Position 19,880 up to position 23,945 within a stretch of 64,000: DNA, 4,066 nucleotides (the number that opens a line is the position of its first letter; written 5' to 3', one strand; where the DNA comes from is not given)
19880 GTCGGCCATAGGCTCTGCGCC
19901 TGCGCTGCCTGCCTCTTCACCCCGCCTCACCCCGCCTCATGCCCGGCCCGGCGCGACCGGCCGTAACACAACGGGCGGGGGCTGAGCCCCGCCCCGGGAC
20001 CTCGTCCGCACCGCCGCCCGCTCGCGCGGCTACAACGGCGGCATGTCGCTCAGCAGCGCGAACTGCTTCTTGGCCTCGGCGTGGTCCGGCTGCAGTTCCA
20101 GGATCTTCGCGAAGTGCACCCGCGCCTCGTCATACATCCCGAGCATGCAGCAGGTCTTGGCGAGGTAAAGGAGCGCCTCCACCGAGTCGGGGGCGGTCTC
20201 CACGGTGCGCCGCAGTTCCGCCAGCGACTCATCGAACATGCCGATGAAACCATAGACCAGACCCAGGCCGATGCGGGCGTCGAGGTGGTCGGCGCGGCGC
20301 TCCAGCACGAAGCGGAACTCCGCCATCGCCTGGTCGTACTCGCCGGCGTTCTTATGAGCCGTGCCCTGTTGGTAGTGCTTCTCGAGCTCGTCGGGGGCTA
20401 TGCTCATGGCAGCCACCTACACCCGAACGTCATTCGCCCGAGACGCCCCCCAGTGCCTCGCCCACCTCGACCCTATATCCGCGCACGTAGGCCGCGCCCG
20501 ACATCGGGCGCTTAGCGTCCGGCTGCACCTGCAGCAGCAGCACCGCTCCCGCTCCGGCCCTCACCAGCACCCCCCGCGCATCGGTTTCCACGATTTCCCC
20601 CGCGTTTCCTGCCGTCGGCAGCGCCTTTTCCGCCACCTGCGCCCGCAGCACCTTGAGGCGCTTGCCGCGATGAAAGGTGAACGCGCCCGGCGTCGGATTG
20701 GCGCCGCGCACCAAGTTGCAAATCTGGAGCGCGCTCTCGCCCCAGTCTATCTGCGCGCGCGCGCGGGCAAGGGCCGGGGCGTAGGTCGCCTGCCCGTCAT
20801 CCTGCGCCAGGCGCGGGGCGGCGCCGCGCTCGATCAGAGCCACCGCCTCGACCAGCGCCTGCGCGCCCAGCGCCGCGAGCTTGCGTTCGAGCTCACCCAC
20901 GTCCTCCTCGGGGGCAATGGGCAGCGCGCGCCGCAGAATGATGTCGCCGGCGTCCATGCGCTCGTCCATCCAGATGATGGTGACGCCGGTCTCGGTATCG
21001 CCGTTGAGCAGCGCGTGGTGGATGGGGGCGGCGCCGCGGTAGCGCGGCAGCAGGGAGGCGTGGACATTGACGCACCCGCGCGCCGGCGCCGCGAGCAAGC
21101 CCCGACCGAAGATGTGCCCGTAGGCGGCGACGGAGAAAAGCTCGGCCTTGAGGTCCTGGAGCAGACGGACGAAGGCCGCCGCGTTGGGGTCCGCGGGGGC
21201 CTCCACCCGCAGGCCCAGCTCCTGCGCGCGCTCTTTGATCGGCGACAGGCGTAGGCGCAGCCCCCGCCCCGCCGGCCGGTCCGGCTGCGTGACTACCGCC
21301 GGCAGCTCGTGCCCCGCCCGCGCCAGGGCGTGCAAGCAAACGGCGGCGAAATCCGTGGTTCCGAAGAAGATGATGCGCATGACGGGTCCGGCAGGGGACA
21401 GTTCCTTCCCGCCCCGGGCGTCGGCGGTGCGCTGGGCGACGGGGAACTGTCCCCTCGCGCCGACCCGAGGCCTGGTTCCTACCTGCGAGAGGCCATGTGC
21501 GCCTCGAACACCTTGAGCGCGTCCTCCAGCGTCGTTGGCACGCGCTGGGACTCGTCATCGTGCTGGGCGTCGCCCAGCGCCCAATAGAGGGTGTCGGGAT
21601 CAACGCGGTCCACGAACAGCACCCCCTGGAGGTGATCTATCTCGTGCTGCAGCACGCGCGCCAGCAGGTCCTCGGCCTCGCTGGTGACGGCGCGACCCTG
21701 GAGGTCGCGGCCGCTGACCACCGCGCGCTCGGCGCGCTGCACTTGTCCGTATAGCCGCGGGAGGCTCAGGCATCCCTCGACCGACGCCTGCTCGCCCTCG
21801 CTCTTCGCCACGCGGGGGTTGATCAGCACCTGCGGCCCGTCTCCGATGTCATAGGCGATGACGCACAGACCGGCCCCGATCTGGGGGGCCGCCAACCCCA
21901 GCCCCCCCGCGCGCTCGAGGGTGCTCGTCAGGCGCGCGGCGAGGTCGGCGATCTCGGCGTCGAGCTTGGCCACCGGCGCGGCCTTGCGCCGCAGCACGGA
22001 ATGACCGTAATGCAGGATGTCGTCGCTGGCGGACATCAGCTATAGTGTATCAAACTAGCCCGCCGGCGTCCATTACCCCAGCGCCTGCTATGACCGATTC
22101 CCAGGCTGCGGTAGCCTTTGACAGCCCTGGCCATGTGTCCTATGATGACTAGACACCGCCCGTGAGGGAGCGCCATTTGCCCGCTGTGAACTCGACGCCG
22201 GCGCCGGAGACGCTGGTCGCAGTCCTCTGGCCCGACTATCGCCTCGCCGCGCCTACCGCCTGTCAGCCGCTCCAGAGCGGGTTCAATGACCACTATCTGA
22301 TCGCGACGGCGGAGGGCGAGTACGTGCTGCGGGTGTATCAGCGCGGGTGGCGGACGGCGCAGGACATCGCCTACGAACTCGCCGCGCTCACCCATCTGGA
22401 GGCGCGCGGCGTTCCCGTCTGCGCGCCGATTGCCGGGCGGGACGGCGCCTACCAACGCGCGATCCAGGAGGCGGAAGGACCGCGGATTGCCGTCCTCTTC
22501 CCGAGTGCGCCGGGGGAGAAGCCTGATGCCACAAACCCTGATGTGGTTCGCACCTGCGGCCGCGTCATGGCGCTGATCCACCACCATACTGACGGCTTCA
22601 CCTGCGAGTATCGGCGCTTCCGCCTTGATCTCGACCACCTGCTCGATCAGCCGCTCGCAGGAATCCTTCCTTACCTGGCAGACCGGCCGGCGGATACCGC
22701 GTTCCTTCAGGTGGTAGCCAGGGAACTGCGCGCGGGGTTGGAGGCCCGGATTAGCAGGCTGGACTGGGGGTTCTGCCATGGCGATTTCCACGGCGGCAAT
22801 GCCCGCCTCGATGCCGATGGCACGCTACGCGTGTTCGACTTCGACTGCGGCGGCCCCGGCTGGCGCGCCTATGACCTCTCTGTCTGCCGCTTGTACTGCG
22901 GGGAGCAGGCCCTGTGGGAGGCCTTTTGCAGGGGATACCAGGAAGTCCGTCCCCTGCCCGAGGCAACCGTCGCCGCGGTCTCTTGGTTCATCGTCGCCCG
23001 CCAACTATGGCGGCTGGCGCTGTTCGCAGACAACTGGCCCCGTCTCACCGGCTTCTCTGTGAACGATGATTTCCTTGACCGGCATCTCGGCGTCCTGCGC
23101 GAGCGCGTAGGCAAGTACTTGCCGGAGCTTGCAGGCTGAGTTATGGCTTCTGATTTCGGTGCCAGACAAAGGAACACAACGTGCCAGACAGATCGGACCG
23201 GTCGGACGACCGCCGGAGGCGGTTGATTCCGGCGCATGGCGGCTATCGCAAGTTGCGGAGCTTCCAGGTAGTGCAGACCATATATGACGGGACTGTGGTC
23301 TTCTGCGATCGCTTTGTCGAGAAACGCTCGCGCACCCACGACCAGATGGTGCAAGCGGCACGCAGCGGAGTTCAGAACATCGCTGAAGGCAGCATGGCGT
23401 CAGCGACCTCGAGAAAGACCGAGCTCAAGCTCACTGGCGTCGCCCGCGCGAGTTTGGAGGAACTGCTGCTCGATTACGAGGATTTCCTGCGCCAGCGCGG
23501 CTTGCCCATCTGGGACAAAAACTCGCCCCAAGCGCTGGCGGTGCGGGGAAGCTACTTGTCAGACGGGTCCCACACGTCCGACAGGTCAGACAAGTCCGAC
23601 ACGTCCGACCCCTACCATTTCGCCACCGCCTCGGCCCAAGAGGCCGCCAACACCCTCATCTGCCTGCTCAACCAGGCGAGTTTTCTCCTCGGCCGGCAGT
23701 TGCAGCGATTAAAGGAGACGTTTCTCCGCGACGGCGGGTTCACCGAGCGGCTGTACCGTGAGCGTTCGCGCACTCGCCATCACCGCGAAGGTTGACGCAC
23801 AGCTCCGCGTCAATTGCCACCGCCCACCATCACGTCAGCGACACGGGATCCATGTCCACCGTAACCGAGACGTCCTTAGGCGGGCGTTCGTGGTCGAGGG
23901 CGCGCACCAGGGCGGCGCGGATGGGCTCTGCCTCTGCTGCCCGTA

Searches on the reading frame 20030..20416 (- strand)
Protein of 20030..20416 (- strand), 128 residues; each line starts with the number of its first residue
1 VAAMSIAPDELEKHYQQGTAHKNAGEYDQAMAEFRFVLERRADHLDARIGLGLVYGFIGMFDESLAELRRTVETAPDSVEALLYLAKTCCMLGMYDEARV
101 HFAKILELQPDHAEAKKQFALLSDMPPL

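Call 60: search_protein_families(library=pfam, proteins=[window:20030-20416:-], max_evalue=0.00001)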
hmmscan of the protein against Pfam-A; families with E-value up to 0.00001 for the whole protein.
window:20030-20416:- (128 aa): 12 families
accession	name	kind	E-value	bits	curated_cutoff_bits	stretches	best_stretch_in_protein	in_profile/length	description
PF14559.12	TPR_19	-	1e-13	51.8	25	1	59-116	5-62/68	Tetratricopeptide repeat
PF07719.23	TPR_2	-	1.7e-13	50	27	1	80-112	2-34/34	Tetratricopeptide repeat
PF00515.34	TPR_1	-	1.1e-12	47.7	27.8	0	80-112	2-34/34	Tetratricopeptide repeat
PF13428.12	TPR_14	-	1.1e-12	47.7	23.5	0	79-120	1-42/44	Tetratricopeptide repeat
PF13432.12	TPR_16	-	3.1e-11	43.9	32.7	0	61-112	13-64/65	Tetratricopeptide repeat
PF13174.12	TPR_6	-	1.4e-10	41.5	26.3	0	80-111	1-32/33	Tetratricopeptide repeat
PF13431.12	TPR_17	-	1.4e-09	37.9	24.4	0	69-99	3-33/34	Tetratricopeptide repeat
PF13424.12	TPR_12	-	1e-08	35.6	30.1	0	14-75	6-75/77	Tetratricopeptide repeat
PF13181.12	TPR_8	-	1e-08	35.1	25.7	0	15-43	5-33/34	Tetratricopeptide repeat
PF14561.12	TPR_20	-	2.3e-06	28.3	25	0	63-119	6-64/90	Tetratricopeptide repeat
PF13414.12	TPR_11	-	3.2e-06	27.2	26.8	0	24-55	7-38/42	TPR repeat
PF24575.1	TPR_Slam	-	7.9e-06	26.7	35.2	0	9-53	45-89/104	Surface lipoprotein assembly modifier, N-terminal TPR repeats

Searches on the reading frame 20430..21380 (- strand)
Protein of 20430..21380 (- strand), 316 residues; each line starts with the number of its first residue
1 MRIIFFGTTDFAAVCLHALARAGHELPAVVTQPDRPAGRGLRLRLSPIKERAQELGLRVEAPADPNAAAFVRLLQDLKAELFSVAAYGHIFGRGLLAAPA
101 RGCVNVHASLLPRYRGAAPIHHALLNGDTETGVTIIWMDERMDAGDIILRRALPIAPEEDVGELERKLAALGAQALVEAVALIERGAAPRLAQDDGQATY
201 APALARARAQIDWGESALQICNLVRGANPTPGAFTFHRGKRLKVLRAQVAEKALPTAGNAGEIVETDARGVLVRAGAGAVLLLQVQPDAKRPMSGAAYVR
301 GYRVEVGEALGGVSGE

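Call 60: search_protein_families(library=pfam, proteins=[window:20430-21380:-], max_evalue=0.00001)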
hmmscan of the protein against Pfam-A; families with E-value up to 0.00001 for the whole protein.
window:20430-21380:- (316 aa): 2 families
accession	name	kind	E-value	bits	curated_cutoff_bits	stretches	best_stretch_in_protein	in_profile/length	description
PF00551.24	Formyl_trans_N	-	4.9e-41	140.9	26.1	1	1-180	1-181/181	Formyl transferase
PF02911.23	Formyl_trans_C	-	3.4e-24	85.3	21.1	1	207-303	5-100/100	Formyl transferase, C-terminal domain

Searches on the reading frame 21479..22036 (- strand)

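Call 60: search_protein_families(library=pfam, proteins=[window:21479-22036:-], max_evalue=0.00001)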
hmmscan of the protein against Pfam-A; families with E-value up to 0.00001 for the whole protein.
window:21479-22036:- (185 aa): 1 family
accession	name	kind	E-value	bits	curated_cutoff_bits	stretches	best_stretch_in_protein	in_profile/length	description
PF01327.26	Pep_deformylase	-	1e-43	149.1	22.8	1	6-147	3-152/156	Polypeptide deformylase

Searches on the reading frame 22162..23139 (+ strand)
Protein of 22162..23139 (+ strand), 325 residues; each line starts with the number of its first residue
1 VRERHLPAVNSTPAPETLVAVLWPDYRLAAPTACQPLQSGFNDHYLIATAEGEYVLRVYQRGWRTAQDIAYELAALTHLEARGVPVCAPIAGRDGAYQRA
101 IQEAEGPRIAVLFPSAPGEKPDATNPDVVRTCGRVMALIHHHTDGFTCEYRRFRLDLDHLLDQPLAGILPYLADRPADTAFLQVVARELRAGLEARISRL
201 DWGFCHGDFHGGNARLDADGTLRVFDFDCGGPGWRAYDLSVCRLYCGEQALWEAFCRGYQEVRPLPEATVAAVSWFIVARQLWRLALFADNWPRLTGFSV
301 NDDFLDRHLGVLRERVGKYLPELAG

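Call 60: search_protein_families(library=pfam, proteins=[window:22162-23139:+], max_evalue=0.00001)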
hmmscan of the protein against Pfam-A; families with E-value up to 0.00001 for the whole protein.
window:22162-23139:+ (325 aa): 1 family
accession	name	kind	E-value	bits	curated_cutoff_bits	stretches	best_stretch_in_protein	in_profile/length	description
PF01636.29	APH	-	3.4e-30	106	23.2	1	35-260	3-230/239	Phosphotransferase enzyme family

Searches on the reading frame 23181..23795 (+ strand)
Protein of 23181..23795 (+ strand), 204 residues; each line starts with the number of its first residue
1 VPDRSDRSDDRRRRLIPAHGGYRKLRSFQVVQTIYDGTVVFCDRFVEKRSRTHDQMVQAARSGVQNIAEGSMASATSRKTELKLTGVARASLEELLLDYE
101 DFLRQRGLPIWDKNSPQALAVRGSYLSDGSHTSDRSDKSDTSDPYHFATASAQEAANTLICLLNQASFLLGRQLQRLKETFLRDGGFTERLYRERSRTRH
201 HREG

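Call 60: search_protein_families(library=pfam, proteins=[window:23181-23795:+], max_evalue=0.00001)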
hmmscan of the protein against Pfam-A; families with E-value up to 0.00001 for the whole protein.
window:23181-23795:+ (204 aa): 1 family
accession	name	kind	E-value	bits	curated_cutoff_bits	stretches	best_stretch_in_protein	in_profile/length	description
PF05635.17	23S_rRNA_IVP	-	4.8e-07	30.4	33.8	0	27-95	9-72/106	23S rRNA-intervening sequence protein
